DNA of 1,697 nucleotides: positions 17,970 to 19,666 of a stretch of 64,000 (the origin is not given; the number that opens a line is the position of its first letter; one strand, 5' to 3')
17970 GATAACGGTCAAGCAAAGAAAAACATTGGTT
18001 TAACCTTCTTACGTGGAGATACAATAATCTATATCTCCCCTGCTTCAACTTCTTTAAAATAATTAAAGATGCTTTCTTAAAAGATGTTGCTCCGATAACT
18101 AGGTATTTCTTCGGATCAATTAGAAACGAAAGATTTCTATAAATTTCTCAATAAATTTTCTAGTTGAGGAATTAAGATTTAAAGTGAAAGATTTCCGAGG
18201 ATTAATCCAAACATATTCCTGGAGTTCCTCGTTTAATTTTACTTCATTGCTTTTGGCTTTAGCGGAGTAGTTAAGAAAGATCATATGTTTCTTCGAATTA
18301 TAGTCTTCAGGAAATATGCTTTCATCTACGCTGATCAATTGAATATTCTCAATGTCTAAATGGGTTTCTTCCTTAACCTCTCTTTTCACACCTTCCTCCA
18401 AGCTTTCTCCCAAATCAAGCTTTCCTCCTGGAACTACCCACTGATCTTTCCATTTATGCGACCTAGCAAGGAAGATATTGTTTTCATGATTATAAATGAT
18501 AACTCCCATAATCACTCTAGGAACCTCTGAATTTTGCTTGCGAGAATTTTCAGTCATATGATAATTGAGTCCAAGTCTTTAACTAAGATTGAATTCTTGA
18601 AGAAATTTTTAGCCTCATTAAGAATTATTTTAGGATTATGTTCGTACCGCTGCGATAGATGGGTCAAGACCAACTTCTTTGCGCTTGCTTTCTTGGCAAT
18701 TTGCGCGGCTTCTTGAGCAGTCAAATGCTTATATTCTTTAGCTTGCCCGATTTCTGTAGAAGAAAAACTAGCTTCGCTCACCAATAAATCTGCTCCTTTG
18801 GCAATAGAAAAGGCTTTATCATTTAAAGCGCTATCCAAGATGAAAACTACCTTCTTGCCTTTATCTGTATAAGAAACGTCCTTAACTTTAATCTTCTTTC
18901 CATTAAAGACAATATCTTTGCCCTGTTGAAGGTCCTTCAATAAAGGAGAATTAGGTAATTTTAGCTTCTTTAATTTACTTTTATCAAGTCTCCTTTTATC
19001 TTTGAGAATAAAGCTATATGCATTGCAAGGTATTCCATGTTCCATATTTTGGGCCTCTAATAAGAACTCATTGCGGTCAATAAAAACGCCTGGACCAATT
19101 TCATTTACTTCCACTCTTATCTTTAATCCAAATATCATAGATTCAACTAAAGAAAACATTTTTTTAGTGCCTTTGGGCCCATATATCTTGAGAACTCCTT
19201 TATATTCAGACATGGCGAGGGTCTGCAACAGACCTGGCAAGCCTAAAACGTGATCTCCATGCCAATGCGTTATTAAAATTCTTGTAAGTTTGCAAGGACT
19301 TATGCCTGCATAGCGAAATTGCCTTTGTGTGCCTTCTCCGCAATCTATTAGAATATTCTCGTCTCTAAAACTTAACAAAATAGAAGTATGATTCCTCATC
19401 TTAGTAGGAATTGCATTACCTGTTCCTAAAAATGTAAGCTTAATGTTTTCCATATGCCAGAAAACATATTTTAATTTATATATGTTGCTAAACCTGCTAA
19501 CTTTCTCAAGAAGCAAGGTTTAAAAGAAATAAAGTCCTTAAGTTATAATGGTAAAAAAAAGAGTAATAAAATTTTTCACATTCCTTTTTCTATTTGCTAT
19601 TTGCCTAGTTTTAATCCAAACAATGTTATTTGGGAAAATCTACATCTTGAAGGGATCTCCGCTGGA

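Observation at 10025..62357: All nine tRNA genes have a TATA-like octamer at exactly -31..-24: signature of leaderless tRNA transcription (RNase P independence?)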

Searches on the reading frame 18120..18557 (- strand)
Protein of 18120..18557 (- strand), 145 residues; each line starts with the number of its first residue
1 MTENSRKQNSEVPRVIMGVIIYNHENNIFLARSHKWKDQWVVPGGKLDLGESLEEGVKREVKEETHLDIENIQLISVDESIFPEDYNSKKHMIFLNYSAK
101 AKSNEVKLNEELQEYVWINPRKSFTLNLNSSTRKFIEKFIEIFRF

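Call 66: search_protein_families(library=ncbifam, max_evalue=0.001, proteins=[window:18120-18557:-])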
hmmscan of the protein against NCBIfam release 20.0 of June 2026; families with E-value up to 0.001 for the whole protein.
window:18120-18557:- (145 aa): 18 families
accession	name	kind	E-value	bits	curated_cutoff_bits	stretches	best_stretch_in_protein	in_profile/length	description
NF012016.0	PRK15472.1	equivalog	7.7e-16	58.1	95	1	36-136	29-135/141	nucleoside triphosphatase NudI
NF001299.0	PRK00241.1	equivalog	2.4e-15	56.7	158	1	4-141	123-257/263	NAD(+) diphosphatase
TIGR00586.1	mutt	equivalog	2.1e-10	40.7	97.9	1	19-118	10-106/129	8-oxo-dGTP diphosphatase MutT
NF008044.0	PRK10776.1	equivalog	5.7e-10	39.2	148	1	19-84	9-77/130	8-oxo-dGTP diphosphatase MutT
NF006961.0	PRK09438.1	equivalog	2.5e-09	36.8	103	1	15-140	10-146/151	dihydroneopterin triphosphate diphosphatase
NF006530.0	PRK08999.1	equivalog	3.1e-09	36.3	245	1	14-129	7-118/315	Nudix family hydrolase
NF007834.0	PRK10546.1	equivalog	8.5e-09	35.3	156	1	21-141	10-127/135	pyrimidine (deoxy)nucleoside triphosphate diphosphatase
NF001936.0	PRK00714.1-3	equivalog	2.2e-08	34.2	118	1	8-109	6-105/155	RNA pyrophosphohydrolase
NF001937.0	PRK00714.1-4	equivalog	2.3e-08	33.9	139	1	14-78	8-71/161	RNA pyrophosphohydrolase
NF001938.0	PRK00714.1-5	equivalog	1.9e-07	30.6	116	1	7-75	6-80/172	RNA pyrophosphohydrolase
NF041652.1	Nud_hyd_Dein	equivalog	5.9e-07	29.8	200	1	12-121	11-125/152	Nudix hydrolase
NF011963.0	PRK15434.1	subfamily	5.9e-07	29.3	146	1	10-125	13-136/159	GDP-mannose mannosyl hydrolase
NF001934.0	PRK00714.1-1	equivalog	5.9e-07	29.1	241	1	14-80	8-73/176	RNA pyrophosphohydrolase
TIGR02705.1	nudix_YtkD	equivalog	2.2e-06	27.3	154.4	1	19-86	27-92/156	RNA deprotection pyrophosphohydrolase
NF001935.0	PRK00714.1-2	equivalog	2.6e-06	27.1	259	1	14-76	8-69/183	RNA pyrophosphohydrolase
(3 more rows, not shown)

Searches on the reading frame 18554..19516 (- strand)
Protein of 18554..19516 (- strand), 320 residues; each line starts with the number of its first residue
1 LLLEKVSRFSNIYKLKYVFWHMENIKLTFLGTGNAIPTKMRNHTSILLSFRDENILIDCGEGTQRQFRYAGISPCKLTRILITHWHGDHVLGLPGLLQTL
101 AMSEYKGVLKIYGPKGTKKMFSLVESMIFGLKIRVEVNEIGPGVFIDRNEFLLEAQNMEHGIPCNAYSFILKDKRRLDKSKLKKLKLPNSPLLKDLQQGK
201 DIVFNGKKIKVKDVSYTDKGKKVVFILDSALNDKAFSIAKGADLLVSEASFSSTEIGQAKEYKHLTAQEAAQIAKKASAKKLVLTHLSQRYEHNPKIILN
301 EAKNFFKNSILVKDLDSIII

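Call 6: search_protein_families(library=pfam, proteins=[window:18554-19516:-])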
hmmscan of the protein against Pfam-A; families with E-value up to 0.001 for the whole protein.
window:18554-19516:- (320 aa): 4 families
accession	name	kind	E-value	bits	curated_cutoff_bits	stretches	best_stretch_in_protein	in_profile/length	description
PF12706.13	Lactamase_B_2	-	2.8e-15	56.9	27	2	54-148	2-98/200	Beta-lactamase superfamily domain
PF00753.33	Lactamase_B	-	1.5e-13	51.6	22.7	1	42-127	5-94/196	Metallo-beta-lactamase superfamily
PF23023.1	Anti-Pycsar_Apyc1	-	1.3e-06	28.5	50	1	26-101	4-78/250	Anti-Pycsar protein Apyc1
PF13691.12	Lactamase_B_4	-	1.6e-06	28.1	27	1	38-90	7-61/63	tRNase Z endonuclease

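Call 66: search_protein_families(library=ncbifam, max_evalue=0.001, proteins=[window:18554-19516:-])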
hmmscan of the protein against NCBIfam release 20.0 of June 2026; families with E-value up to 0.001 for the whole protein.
window:18554-19516:- (320 aa): 16 families
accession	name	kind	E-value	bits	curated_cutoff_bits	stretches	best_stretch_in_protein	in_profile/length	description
TIGR02651.1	RNase_Z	equivalog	4.7e-94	314.8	292.95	1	26-319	1-301/302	ribonuclease Z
NF000801.0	PRK00055.1-3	equivalog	9.9e-89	297.4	252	1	25-318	2-301/307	ribonuclease Z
NF000805.0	PRK00055.2-3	equivalog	4.4e-67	226.5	416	1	26-318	5-298/307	ribonuclease Z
NF000800.0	PRK00055.1-1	equivalog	1.4e-60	204.9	398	1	26-316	2-301/305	ribonuclease Z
NF000804.0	PRK00055.2-1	equivalog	3.5e-60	203.7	402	1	25-316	4-295/306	ribonuclease Z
TIGR02649.1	true_RNase_BN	exception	1.8e-47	161.9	563.7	1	27-315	2-299/304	ribonuclease BN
NF002558.0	PRK02126.1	subfamily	5.4e-30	104.5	315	2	213-310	235-336/345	ribonuclease Z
NF041851.1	cyc_nuc_deg_phdiest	equivalog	1.6e-22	80.1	400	2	218-313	153-245/253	cyclic nucleotide-degrading phosphodiesterase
NF041257.1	GntH_guanitoxin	equivalog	4.3e-18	65.3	333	1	23-121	11-113/374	guanitoxin biosynthesis MBL fold metallo-hydrolase GntH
NF000806.0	PRK00055.2-4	equivalog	9.7e-16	57.8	363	1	25-121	2-101/280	ribonuclease Z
NF038231.1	MBL_Geo_Pelo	equivalog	2.4e-10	40.4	360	1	37-126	28-113/250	GPMC system MBL fold metallohydrolase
TIGR02650.1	RNase_Z_T_toga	equivalog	4.2e-09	36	507.05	1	207-301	167-258/277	ribonuclease Z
NF002553.0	PRK02113.1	equivalog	3.6e-08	33.1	386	1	38-97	30-87/252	MBL fold metallo-hydrolase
TIGR03307.1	PhnP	equivalog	3.4e-07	29.9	272.25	1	37-94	31-84/249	phosphonate metabolism protein PhnP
NF047979.1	lactonase_AidB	equivalog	6.1e-07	29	360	1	54-93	62-110/271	AidB family quorum-quenching N-acyl homoserine lactonase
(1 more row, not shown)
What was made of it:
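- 18554..19516 (-): RNase Z (3' end maturation of tRNA); the likely start codon is the ATG at 19453. TIGR02651, 314.8 bits against a cut-off of 292.95 (call 66); Pfam (call 6).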
